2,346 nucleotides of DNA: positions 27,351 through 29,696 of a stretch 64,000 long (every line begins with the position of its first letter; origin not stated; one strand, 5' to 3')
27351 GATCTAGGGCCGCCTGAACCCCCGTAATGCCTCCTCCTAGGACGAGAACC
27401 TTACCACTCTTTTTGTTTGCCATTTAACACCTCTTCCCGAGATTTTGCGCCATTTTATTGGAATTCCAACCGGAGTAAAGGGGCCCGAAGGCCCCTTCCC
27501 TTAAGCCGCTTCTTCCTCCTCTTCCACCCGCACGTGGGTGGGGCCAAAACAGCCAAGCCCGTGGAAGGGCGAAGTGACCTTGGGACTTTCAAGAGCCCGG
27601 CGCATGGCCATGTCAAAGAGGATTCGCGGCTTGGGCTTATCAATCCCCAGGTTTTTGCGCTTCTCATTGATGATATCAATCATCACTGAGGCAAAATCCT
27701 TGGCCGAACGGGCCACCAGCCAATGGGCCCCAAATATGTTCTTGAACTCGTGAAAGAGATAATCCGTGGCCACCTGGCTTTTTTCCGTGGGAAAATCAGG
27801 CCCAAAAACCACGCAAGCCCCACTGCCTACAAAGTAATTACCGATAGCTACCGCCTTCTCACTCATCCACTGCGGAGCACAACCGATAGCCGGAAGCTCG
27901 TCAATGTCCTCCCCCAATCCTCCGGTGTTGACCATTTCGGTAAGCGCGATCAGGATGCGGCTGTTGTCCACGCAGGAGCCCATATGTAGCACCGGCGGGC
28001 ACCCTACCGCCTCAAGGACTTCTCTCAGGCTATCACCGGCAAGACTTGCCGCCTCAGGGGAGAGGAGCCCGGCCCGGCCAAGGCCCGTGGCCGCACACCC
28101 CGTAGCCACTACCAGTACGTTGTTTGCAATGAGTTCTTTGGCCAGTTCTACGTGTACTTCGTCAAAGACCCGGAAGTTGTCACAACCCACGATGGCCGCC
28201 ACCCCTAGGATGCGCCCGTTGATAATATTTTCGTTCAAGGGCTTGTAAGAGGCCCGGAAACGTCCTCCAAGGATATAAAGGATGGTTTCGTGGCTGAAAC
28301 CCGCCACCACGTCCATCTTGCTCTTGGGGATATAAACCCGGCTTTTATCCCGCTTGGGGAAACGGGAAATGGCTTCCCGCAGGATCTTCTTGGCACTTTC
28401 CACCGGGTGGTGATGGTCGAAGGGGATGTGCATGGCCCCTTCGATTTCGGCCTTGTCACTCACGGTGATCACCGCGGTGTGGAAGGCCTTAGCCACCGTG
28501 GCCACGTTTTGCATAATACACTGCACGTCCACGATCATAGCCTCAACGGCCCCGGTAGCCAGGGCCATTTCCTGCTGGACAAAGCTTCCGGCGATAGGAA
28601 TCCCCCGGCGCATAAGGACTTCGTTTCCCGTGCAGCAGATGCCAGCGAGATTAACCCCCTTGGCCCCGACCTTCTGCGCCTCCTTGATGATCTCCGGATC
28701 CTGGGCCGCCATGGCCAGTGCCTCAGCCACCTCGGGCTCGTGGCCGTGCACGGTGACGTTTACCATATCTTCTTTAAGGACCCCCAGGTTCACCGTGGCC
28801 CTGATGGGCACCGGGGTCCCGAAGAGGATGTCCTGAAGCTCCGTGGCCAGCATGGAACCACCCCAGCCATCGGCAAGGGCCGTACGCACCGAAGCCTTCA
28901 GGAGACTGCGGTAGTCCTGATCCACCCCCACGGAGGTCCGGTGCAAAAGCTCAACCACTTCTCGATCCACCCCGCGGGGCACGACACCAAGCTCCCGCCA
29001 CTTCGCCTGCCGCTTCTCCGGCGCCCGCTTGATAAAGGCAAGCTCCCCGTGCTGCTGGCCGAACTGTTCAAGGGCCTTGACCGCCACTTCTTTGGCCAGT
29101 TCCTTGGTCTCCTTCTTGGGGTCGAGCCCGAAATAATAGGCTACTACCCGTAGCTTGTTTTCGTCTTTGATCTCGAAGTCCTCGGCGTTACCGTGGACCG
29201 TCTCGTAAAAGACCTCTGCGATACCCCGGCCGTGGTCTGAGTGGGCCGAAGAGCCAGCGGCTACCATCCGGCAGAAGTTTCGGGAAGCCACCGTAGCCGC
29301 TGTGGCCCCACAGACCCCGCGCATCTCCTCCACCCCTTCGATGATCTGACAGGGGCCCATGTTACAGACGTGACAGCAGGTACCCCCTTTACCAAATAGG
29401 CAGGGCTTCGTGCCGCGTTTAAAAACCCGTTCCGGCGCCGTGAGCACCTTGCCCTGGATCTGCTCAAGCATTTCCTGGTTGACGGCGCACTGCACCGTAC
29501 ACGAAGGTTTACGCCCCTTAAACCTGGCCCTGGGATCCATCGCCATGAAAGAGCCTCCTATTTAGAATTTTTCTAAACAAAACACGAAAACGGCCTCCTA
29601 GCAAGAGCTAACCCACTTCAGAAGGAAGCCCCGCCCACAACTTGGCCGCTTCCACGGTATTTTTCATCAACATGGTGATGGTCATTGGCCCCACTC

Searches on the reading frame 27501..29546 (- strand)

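Call 7: search_protein_families(library=pfam, proteins=[window:27501-29546:-], max_evalue=0.01)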
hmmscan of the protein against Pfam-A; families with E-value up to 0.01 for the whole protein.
window:27501-29546:- (681 aa): 1 family
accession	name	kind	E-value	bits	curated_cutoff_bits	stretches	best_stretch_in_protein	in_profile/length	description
PF03063.25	Prismane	-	1.3e-158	529.3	27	1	56-612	1-509/513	Prismane/CO dehydrogenase family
